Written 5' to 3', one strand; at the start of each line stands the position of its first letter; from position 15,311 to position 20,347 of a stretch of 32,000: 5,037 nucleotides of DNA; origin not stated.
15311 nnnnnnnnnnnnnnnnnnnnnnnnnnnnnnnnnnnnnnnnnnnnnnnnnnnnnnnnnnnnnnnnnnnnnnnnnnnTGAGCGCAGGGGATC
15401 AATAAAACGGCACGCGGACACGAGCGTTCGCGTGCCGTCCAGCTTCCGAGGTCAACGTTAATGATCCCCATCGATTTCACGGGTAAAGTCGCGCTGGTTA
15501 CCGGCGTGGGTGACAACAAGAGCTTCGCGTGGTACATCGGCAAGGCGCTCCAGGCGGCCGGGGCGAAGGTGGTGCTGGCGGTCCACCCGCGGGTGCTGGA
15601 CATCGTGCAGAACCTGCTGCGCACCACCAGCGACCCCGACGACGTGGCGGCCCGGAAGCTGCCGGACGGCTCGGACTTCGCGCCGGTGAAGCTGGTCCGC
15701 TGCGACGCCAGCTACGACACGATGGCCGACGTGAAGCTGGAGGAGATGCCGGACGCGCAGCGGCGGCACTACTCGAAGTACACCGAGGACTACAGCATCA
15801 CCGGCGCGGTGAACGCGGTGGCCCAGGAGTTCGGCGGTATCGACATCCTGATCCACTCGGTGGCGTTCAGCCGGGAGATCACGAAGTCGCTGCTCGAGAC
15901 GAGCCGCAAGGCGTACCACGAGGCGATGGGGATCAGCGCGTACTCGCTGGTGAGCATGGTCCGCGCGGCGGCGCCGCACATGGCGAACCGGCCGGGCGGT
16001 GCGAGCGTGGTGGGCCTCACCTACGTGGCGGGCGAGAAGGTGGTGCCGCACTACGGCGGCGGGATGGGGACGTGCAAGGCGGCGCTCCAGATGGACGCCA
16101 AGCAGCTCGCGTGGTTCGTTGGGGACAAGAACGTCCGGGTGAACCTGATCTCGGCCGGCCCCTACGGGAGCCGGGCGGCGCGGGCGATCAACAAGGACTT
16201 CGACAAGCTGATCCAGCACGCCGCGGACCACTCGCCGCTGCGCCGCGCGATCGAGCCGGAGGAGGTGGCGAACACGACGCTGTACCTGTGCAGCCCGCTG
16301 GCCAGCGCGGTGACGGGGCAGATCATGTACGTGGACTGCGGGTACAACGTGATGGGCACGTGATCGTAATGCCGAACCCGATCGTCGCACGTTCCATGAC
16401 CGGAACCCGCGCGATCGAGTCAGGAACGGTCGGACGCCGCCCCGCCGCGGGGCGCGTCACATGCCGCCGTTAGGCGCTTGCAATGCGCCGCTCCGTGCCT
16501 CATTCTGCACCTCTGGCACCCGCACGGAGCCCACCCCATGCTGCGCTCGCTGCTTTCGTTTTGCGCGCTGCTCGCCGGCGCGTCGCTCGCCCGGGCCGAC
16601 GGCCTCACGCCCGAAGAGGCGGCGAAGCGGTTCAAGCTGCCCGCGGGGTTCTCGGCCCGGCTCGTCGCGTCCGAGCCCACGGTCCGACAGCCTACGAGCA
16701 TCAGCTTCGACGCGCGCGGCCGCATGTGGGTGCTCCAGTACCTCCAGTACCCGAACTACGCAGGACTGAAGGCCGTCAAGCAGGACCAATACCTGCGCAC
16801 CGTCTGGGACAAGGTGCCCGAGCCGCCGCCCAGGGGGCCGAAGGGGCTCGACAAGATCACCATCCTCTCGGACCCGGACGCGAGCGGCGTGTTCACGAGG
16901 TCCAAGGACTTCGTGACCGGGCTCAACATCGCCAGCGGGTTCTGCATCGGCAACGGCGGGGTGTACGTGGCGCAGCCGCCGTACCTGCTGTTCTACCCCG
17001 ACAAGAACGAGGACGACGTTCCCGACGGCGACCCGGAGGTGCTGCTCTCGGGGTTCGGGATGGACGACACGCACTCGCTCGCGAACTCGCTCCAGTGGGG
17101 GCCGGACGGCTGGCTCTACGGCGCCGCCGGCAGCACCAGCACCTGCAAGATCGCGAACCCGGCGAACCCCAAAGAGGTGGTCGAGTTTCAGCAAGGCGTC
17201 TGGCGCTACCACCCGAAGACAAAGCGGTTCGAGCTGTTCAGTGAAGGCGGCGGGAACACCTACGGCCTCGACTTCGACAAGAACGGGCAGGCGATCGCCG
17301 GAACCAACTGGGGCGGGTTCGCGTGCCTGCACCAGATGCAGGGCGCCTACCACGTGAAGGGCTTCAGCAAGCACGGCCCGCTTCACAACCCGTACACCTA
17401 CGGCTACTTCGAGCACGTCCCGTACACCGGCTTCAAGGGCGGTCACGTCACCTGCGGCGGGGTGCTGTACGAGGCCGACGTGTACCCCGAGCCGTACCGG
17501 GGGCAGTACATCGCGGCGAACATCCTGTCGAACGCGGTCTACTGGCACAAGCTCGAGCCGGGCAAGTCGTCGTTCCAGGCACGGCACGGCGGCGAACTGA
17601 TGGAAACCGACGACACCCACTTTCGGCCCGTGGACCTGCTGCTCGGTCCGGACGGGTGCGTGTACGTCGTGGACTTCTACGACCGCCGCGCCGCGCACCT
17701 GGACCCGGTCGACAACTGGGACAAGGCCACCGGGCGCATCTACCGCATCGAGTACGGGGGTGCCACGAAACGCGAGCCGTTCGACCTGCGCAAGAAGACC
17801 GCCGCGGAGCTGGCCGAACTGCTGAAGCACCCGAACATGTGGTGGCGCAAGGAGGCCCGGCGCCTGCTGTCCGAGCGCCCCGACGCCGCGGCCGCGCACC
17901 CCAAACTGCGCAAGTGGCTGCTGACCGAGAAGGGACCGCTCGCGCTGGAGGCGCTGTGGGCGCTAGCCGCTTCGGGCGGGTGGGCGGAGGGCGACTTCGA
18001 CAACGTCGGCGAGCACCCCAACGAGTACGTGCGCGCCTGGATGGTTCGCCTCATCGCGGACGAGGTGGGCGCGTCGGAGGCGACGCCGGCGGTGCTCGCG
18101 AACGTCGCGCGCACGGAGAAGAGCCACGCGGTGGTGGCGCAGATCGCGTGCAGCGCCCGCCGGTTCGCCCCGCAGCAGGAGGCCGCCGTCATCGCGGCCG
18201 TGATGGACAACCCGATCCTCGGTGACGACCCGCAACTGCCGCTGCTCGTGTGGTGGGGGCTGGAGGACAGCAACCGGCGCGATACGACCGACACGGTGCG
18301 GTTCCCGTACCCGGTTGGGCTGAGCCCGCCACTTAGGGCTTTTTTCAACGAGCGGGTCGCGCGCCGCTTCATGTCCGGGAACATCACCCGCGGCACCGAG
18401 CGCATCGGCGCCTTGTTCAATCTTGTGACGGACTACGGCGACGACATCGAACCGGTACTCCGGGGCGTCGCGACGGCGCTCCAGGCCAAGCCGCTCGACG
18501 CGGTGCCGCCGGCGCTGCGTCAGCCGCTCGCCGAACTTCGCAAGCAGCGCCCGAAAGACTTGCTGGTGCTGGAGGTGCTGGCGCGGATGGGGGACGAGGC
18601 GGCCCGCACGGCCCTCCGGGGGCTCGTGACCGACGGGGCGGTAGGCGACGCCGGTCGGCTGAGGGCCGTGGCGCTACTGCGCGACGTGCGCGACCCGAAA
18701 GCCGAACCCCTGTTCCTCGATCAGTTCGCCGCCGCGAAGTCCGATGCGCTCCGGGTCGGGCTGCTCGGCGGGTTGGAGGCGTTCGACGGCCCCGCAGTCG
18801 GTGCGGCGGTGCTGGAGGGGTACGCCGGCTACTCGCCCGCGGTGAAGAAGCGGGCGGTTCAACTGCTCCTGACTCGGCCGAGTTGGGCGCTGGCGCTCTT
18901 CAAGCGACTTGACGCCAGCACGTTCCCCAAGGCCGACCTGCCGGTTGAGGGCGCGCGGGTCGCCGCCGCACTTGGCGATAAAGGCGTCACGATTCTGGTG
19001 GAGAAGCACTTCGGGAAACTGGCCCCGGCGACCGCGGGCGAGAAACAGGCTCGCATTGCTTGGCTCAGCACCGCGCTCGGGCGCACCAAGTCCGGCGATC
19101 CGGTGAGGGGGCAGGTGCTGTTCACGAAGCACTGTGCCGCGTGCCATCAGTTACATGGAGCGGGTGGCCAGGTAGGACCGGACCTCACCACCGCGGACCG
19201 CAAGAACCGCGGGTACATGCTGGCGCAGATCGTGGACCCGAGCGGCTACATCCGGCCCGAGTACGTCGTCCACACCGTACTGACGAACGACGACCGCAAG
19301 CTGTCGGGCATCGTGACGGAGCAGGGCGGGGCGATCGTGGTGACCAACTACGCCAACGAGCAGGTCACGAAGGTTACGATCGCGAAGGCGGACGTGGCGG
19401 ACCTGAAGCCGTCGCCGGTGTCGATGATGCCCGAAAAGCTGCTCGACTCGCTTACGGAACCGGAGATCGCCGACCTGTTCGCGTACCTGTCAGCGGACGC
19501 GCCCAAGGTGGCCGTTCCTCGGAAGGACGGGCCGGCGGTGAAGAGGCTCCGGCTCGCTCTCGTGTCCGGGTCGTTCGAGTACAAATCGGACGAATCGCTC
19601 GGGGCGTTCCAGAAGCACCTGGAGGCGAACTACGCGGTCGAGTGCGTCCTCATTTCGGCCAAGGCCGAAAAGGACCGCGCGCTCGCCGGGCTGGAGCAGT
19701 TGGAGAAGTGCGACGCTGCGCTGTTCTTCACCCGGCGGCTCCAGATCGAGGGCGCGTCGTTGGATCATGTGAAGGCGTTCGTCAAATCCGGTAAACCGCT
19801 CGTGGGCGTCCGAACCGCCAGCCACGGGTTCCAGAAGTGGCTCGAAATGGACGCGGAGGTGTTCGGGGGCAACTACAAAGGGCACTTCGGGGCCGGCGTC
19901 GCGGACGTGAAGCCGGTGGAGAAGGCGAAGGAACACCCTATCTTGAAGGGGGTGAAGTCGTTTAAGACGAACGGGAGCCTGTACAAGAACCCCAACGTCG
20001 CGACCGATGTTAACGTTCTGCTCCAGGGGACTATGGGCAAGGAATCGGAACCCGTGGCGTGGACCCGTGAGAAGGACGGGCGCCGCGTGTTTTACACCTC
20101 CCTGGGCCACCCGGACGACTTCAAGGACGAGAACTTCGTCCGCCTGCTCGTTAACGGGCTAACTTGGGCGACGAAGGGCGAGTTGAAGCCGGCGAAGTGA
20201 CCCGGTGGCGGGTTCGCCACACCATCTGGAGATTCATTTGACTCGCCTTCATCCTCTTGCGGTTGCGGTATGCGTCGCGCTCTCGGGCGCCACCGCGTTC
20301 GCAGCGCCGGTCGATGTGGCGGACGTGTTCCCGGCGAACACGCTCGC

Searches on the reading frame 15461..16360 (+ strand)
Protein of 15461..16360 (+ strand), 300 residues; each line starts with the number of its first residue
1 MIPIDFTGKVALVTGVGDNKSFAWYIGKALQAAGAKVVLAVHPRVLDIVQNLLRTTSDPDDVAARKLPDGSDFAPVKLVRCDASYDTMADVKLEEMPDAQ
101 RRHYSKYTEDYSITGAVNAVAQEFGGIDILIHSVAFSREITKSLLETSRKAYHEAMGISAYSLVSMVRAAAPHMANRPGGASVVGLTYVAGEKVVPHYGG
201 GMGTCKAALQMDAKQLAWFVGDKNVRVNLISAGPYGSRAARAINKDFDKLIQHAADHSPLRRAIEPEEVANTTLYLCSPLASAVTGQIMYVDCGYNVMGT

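Call 9: search_protein_families(library=pfam, proteins=[window:15461-16360:+], max_evalue=0.001)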
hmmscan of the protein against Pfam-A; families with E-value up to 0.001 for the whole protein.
window:15461-16360:+ (300 aa): 2 families
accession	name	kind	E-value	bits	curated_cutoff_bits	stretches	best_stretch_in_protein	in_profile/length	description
PF13561.12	adh_short_C2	-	9.2e-59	199.3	27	1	108-296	53-236/236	Enoyl-(Acyl carrier protein) reductase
PF00106.31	adh_short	-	3.5e-15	56.4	26.6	1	109-246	60-193/195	short chain dehydrogenase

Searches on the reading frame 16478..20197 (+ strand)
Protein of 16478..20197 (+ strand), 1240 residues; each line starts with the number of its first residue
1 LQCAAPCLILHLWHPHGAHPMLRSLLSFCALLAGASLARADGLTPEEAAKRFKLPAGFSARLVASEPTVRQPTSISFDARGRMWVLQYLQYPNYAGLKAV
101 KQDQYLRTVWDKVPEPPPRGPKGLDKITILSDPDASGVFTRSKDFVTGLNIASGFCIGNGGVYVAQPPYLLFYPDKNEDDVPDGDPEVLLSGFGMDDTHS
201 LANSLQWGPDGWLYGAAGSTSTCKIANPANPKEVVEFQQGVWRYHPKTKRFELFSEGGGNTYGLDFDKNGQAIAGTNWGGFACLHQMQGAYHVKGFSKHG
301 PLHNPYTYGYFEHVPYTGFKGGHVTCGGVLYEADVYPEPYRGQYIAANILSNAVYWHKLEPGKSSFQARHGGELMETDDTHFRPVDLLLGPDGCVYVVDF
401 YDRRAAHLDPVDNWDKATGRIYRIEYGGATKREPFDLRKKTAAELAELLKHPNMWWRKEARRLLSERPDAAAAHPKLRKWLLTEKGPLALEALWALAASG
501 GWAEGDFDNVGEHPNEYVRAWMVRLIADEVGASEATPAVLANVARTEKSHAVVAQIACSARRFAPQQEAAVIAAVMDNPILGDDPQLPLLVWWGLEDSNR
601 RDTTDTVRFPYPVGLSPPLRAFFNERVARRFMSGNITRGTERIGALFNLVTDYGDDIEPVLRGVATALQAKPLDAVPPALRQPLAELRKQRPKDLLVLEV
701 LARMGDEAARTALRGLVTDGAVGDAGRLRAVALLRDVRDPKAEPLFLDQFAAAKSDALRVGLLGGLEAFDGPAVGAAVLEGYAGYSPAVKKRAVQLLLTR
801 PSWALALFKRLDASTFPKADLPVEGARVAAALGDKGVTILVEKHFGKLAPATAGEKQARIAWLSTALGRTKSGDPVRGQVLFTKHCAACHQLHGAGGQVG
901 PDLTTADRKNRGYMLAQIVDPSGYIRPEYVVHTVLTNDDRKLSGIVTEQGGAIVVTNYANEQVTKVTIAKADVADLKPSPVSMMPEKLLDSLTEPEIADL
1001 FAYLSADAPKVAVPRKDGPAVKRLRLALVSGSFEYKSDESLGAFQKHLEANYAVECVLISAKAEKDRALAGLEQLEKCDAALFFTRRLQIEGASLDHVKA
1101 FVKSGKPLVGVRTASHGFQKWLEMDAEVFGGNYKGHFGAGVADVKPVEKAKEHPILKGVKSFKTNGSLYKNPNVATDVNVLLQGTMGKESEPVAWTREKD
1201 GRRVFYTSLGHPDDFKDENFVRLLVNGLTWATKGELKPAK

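Call 10: search_protein_families(library=pfam, proteins=[window:16478-20197:+], max_evalue=0.001)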
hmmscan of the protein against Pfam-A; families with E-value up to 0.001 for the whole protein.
window:16478-20197:+ (1240 aa): 5 families
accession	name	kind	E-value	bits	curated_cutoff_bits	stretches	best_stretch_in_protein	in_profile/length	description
PF23500.1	DUF7133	-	1.9e-67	228.7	27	1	45-425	2-382/385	Domain of unknown function (DUF7133)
PF06283.17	ThuA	-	4.7e-21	76.4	33.4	1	1059-1231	32-209/209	Trehalose utilisation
PF00034.26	Cytochrom_C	-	1.6e-08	36.2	21.3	1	877-1004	3-86/90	Cytochrome c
PF13442.11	Cytochrome_CBB3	-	5e-05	24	27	1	876-913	4-36/68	Cytochrome C oxidase, cbb3-type, subunit III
PF13646.12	HEAT_2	-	7.2e-05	23.4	27.7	0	439-497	30-88/88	HEAT repeats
